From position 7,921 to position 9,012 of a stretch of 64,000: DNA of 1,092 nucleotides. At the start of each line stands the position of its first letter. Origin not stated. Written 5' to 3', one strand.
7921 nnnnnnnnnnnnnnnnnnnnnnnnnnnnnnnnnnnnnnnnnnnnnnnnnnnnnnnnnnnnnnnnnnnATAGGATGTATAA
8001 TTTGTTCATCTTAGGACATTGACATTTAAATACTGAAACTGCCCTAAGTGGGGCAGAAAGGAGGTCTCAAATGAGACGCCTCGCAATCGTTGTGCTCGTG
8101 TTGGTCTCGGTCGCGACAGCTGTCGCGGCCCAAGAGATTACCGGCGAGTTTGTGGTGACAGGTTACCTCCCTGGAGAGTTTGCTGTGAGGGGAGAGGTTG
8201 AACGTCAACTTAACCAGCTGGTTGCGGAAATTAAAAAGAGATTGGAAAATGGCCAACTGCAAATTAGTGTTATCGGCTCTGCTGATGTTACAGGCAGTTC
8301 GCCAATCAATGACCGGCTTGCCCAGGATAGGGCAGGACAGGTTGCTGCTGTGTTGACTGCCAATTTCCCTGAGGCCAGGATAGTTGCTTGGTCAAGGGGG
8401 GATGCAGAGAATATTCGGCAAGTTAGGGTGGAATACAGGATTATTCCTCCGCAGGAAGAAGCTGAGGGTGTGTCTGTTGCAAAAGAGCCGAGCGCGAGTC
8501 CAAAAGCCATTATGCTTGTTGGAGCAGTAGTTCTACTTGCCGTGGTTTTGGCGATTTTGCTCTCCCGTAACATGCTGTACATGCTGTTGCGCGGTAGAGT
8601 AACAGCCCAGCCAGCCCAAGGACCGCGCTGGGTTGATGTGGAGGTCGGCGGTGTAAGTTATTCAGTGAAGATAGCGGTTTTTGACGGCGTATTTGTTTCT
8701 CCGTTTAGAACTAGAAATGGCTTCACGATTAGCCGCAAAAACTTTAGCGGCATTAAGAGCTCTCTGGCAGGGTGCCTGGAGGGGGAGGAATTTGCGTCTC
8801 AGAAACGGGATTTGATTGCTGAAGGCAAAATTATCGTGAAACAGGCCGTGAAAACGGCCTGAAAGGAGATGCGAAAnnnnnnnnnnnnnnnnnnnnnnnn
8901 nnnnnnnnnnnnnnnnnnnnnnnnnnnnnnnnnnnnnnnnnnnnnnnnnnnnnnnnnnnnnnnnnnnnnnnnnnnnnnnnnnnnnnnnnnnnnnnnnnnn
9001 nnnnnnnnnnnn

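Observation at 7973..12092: A ~4-kb high-GC island of four exported/membrane proteins wedged between murC and aspS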

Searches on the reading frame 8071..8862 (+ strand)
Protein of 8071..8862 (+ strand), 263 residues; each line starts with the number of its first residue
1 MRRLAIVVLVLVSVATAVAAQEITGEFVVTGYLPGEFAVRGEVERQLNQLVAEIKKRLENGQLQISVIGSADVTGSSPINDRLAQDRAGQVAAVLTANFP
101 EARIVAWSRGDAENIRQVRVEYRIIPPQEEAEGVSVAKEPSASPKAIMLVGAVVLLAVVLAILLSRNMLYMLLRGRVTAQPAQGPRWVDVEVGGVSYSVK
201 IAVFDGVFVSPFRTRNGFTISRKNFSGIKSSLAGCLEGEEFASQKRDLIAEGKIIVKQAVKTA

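Call 4: search_protein_families(library=pfam, proteins=[window:8071-8862:+], max_evalue=1)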
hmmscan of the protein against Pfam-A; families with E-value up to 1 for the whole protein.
window:8071-8862:+ (263 aa): 1 family
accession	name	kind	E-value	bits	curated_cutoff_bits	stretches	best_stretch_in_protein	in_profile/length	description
PF00691.25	OmpA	-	6.5e-07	30.1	27.2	1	43-116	13-86/98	OmpA family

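Call 26: find_homologous_proteins(query=window:8071-8859:+)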
Query window:8071-8859:+ (263 aa): 6 proteins with E <= 0.001 among 8000 candidates.
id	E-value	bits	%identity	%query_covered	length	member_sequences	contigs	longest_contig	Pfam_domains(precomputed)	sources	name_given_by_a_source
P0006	8.4e-159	544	100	100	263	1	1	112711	PF00691.26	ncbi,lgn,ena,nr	ncbi:MAG: hypothetical protein G01um101430_173 [Parcubacteria group bacterium Gr01-1014_30]|nr:MAG: 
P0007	7.3e-60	221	47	92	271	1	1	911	PF00691.26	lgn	-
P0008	5.4e-59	218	47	97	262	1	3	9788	PF00691.26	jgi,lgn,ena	jgi:hypothetical protein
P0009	2.1e-56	209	45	98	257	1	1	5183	PF00691.26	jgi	jgi:hypothetical protein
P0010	5.0e-55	205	49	89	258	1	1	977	PF00691.26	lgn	-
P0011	6.2e-55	205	47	97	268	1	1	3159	PF00691.26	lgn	-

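Call 28: find_encoding_contigs(protein=P0008, flank=10000, max_places=4)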
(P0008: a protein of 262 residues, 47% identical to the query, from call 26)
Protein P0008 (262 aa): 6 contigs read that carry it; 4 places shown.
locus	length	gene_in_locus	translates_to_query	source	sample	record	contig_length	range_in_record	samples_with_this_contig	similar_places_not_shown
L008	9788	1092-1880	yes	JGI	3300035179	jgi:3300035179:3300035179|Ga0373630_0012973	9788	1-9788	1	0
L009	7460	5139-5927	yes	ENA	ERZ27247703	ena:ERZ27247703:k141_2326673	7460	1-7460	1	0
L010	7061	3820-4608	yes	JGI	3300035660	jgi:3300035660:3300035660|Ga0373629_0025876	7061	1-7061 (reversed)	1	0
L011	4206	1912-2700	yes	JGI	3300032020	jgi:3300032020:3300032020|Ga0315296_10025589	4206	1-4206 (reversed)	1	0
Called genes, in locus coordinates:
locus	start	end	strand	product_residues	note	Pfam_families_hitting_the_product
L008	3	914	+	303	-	?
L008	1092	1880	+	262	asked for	PF00691:OmpA (weak)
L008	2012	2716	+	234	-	-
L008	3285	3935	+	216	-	-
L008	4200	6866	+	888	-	PF00690:Cation_ATPase_N, PF00122:E1-E2_ATPase, PF13246:Cation_ATPase, PF08282:Hydrolase_3 (faint), PF00702:Hydrolase, PF00689:Cation_ATPase_C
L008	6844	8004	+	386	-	PF03222:Trp_Tyr_perm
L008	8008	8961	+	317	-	PF01699:Na_Ca_ex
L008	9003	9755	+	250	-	PF01797:Y1_Tnp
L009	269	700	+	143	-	PF02381:MraZ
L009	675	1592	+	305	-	PF01209:Ubie_methyltran (faint), PF01795:Methyltransf_5, PF13847:Methyltransf_31 (faint)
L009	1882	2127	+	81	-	-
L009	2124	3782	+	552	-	PF03717:PBP_dimer, PF00905:Transpeptidase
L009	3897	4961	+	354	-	PF08245:Mur_ligase_M (weak), PF02875:Mur_ligase_C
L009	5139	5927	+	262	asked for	PF00691:OmpA (weak)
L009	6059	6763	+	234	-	-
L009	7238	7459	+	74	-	?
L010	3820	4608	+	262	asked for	PF00691:OmpA (weak)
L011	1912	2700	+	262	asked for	PF00691:OmpA (weak)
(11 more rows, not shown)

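Call 29: find_encoding_contigs(protein=P0009, flank=10000, max_places=3)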
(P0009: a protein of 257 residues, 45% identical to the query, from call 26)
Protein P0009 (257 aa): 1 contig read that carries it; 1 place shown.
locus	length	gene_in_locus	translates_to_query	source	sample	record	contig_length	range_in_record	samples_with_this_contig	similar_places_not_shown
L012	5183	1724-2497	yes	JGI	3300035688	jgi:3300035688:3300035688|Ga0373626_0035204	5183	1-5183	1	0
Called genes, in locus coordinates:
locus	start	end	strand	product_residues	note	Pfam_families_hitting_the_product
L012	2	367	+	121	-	?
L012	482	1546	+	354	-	PF08245:Mur_ligase_M (weak), PF02875:Mur_ligase_C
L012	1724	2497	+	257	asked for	PF00691:OmpA (weak)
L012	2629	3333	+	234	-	-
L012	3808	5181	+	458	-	?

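Call 37: search_solved_structures(query=A2, max_evalue=10)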
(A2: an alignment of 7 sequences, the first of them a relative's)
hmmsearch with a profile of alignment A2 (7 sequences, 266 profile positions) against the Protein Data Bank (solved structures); distinct sequences matched with E-value up to 10: 31.
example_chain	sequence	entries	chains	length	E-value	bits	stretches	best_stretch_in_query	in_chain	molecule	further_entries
2k1s_A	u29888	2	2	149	0.00082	22.2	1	67-114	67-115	Inner membrane lipoprotein yiaD | Probable lipoprotein YiaD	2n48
6jfw_A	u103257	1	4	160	0.0011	21.8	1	62-101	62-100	PA0833-PD protein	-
5eaz_A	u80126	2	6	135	0.0014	21.4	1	67-134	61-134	YfiB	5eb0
5eb1_B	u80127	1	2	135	0.0015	21.4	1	67-134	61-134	YfiB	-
5nhx_A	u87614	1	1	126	0.0015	21.3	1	38-116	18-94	Outer membrane protein A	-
5y61_B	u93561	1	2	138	0.0015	21.3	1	67-134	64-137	YfiB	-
4zhv_A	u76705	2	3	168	0.0024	20.7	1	67-134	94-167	YfiB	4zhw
6ikj_A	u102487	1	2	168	0.0024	20.7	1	67-134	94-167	YfiB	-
4zhy_B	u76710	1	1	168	0.0024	20.7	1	67-134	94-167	YfiB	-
6iki_A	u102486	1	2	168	0.0024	20.6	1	67-134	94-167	YfiB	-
6ikk_A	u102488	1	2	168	0.0024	20.6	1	67-134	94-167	YfiB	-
4rha_A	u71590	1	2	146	0.011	18.5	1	37-116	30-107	Outer membrane protein A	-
4erh_A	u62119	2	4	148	0.011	18.4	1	37-116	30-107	Outer membrane protein A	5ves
9v99_A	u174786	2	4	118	0.021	17.6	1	48-113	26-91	Outer membrane beta-barrel domain-containing protein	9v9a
5wtp_A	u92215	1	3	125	0.024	17.4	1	34-97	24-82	OmpA family protein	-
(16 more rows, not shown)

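Call 45: find_related_loci(query=A2, collection=genome_contigs, flank=7000)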
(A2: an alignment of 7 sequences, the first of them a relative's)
Query A2 (263 aa) in genome_contigs; peptide patterns used: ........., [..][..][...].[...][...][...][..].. (x = any residue, [..] = any of these).
164 stretches matched a pattern, but none encodes a relative of the query by tblastn (E <= 1e-3).

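Call 46: find_related_loci(query=A2, collection=metagenome_contigs, flank=7000)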
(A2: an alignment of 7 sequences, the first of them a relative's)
Query A2 (263 aa) in metagenome_contigs; peptide patterns used: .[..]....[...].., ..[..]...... (x = any residue, [..] = any of these).
381 stretches matched a pattern; 4 encode a relative of the query (tblastn E <= 1e-3); 4 distinct loci.
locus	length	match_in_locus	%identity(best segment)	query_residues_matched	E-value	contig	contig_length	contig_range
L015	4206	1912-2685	47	1-256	2e-66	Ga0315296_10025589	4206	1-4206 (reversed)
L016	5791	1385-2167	38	4-257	3e-41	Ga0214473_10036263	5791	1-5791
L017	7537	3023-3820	35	5-255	3e-36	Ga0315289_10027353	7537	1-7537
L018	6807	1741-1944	42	60-124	2e-6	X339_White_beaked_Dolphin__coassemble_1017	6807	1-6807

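Call 63: search_protein_families(library=phrogs, proteins=[window:8071-8859:+], max_evalue=1)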
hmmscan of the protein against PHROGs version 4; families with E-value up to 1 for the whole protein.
window:8071-8859:+ (263 aa): 4 families
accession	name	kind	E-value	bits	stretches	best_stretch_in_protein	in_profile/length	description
phrog_7897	-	unknown function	0.0035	17.8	1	41-97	229-282/327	-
phrog_20758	-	unknown function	0.028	15.5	1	127-167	21-61/109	-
phrog_5976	-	unknown function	0.24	12.6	0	5-61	14-69/78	-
phrog_34525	-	unknown function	0.31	11.9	1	27-74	19-66/143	-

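Call 64: search_protein_families(library=ncbifam, proteins=[window:8071-8859:+], max_evalue=1)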
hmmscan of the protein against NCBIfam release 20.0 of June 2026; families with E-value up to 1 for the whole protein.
window:8071-8859:+ (263 aa): 14 families
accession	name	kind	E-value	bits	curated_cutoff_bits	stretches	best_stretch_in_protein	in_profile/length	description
NF053611.1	YiaD_Gzip_OmpA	equivalog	5e-07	29.6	175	1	39-111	113-183/206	YiaD family glycine zipper/OmpA-like lipoprotein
NF053612.1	anchor_PA1041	equivalog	2.4e-05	24.4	250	1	43-115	142-216/236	PA1041 family peptidoglycan-binding anchor lipoprotein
TIGR03350.1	type_VI_ompA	equivalog_domain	7.2e-05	22.8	139.8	1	41-115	39-118/137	type VI secretion system protein TssL, long form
TIGR03789.1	pdsO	hypoth_equivalog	0.00061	19.5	152.2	1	38-115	149-224/243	sortase-associated OmpA-like protein PdsO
NF053585.1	OMP_LP_YfiB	equivalog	0.0011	18.9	128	1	42-113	66-139/163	outer membrane lipoprotein YfiB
NF007804.1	PRK10510.1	equivalog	0.0013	18.1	307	1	62-108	143-190/219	OmpA family lipoprotein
NF008071.1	PRK10808.1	equivalog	0.002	17.6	277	1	39-115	242-318/358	porin OmpA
NF005999.0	PRK08126.1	subfamily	0.0025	16.7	571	1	32-116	327-412/432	hypothetical protein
NF045787.1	OmpABordt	equivalog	0.0037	17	200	1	40-116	97-171/194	outer membrane protein OmpA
NF047726.1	AutTranAdhPGAsTpgA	equivalog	0.0045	16.2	350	1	44-110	172-237/268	trimeric autotransporter adhesin/peptidogylcan-associated protein TpgA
NF052230.1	T9SS_PorE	exception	0.0066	14.8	600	1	38-98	525-582/648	PorE family type IX secretion system protein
TIGR02802.1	Pal_lipo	equivalog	0.046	13.8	125.35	1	49-106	18-76/104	peptidoglycan-associated lipoprotein Pal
NF053613.1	OMP_toxin_LptF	equivalog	0.05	13.2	400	1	59-110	169-221/256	lipotoxin F family OmpA-related lipoprotein LptF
TIGR00450.1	mnmE_trmE_thdF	equivalog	0.084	11.9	252.6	1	44-88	190-235/446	tRNA uridine-5-carboxymethylaminomethyl(34) synthesis GTPase MnmE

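Call 65: search_protein_families(library=padloc, proteins=[window:8071-8859:+], max_evalue=1)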
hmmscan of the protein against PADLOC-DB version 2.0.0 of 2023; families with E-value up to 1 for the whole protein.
window:8071-8859:+ (263 aa): 0 families

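Call 73: search_protein_families(library=ncbifam, proteins=[L009:3897-4958:+, L012:3808-5181:+, L008:3285-3932:+], max_evalue=0.001)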
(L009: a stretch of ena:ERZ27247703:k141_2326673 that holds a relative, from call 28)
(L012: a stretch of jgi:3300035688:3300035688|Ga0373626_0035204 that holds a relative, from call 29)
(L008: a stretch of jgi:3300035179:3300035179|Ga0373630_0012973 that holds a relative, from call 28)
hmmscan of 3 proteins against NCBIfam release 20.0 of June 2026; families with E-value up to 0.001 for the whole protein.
L009:3897-4958:+ (354 aa): 12 families
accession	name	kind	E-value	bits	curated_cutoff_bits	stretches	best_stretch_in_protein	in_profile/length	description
TIGR01143.1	murF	subfamily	9.2e-34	117.1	288.6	1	105-349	180-416/418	UDP-N-acetylmuramoyl-tripeptide--D-alanyl-D-alanine ligase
NF008896.0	PRK11929.1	equivalog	1e-30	106.3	1023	1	105-352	710-957/965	bifunctional UDP-N-acetylmuramoyl-L-alanyl-D-glutamate--2,6-diaminopimelate ligase MurE/UDP-N-acetylmuramoyl-tripeptide--D-alanyl-D-alanine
NF008041.0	PRK10773.1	equivalog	6.6e-22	77.9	551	1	108-352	209-448/453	UDP-N-acetylmuramoyl-tripeptide--D-alanyl-D-alanine ligase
NF010693.0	PRK14093.1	equivalog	1.2e-15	57.2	544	1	110-351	219-464/479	UDP-N-acetylmuramoylalanyl-D-glutamyl-2,6-diaminopimelate--D-alanyl-D-alanine ligase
NF008897.0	PRK11930.1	equivalog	4.6e-15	54.7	804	1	46-352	159-454/822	bifunctional UDP-N-acetylmuramoyl-tripeptide:D-alanyl-D-alanine ligase/alanine racemase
NF001126.0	PRK00139.1-4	equivalog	2.5e-13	49.4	373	1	113-226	232-346/486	UDP-N-acetylmuramoyl-L-alanyl-D-glutamate--2,6-diaminopimelate ligase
TIGR01087.1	murD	equivalog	4.1e-08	32.7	211.95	1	114-335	211-414/441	UDP-N-acetylmuramoyl-L-alanine--D-glutamate ligase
TIGR01082.1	murC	equivalog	4.8e-08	32.5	335.1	1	101-228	194-322/449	UDP-N-acetylmuramate--L-alanine ligase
NF053648.1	pMurE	equivalog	5.1e-06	25.5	600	1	109-228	224-333/464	pseudomurein biosynthesis peptide ligase pMurE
NF033197.0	F430_CfbE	equivalog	2.5e-05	23.4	250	1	171-264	263-354/430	coenzyme F430 synthase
NF053645.1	pMurC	equivalog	3e-05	22.9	560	1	141-227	284-369/492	pseudomurein biosynthesis peptide ligase pMurC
NF001124.0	PRK00139.1-2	equivalog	0.00016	20.5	476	1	110-228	235-356/500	UDP-N-acetylmuramoyl-L-alanyl-D-glutamate--2,6-diaminopimelate ligase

L012:3808-5181:+ (458 aa): 18 families
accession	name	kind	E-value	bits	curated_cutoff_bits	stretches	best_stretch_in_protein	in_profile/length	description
TIGR01522.1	ATPase-IIA2_Ca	equivalog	2.2e-96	323.5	798.3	1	6-455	4-444/854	calcium-transporting P-type ATPase, PMR1-type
TIGR01116.1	ATPase-IIA1_Ca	equivalog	1.1e-70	238.7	703.4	1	56-455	2-411/799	calcium-translocating P-type ATPase, SERCA-type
TIGR01647.1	ATPase-IIIA_H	equivalog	1.4e-70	238.4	615.5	1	25-454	1-395/755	plasma-membrane proton-efflux P-type ATPase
TIGR01106.1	ATPase-IIC_X-K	subfamily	5e-66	223.3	946.1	1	5-454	16-492/997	Na,H/K antiporter P-type ATPase subunit alpha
TIGR01524.1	ATPase-IIIB_Mg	equivalog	4.1e-65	220.1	610.75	1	10-342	19-356/867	magnesium-translocating P-type ATPase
TIGR01523.1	ATPase-IID_K-Na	equivalog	2.3e-64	217.5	645.05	3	3-226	4-230/997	potassium/sodium efflux P-type ATPase, fungal-type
TIGR01517.1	ATPase-IIB_Ca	equivalog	4.9e-62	210.3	507.05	1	12-455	42-481/882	calcium-translocating P-type ATPase, PMCA-type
NF011702.0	PRK15122.1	subfamily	2.4e-44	151.6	975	1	10-341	35-392/907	magnesium-translocating P-type ATPase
TIGR01494.1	ATPase_P-type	subfamily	9.2e-44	149.7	62.3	2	213-348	105-237/478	HAD-IC family P-type ATPase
TIGR01525.1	ATPase-IB_hvy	subfamily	4.8e-37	128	346.25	1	67-349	5-275/560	heavy metal translocating P-type ATPase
TIGR01657.1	P-ATPase-V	hypoth_equivalog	1.6e-32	112.1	618.25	1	19-453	133-595/1055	ATP13A2 family polyamine export P-type ATPase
TIGR01512.1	ATPase-IB2_Cd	subfamily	1.9e-27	96.1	313.5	1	66-345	4-257/494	cadmium family heavy metal-translocating P-type ATPase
TIGR01511.1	ATPase-IB1_Cu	subfamily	3.3e-24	85.6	397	1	80-376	43-319/542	copper-translocating P-type ATPase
NF008262.1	PRK11033.1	equivalog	1.3e-20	73.5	1005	1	66-354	181-457/731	zinc/cadmium/mercury/lead-transporting ATPase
NF007952.0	PRK10671.1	equivalog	1.9e-15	56.1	1316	1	84-349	294-548/838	copper-exporting P-type ATPase CopA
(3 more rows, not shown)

L008:3285-3932:+ (216 aa): 0 families

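Call 102: predict_structure(alignment_id=A8)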
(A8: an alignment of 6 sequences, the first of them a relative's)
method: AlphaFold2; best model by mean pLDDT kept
length: 263 residues; sequences in the alignment: 6
mean_pLDDT: 74.0   pTM: 0.40
mean pLDDT of the five models: 74.0, 73.0, 72.7, 71.5, 62.7
residues with pLDDT >= 90: 58; 70-90: 111; 50-70: 58; < 50: 36
segments of 3 or more residues with pLDDT < 50: 1-4, 14-19, 129-143, 174-179, 261-263
pLDDT, mean of each block of 10 residues (from residue 1): 52 49 77 73 86 82 81 63 83 87 71 71 69 36 47 71 69 48 82 92 91 91 92 94 94 83 41
secondary structure, 60 per line:
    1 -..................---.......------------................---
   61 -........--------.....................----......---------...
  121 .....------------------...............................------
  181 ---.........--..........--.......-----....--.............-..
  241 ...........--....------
elements in order: H2-19 E23-29 H42-57 E62-69 H78-98 E103-108 E118-125 H144-174 E184-192 E195-204 E207-213 E219-222 H225-237 H239-251 E254-257
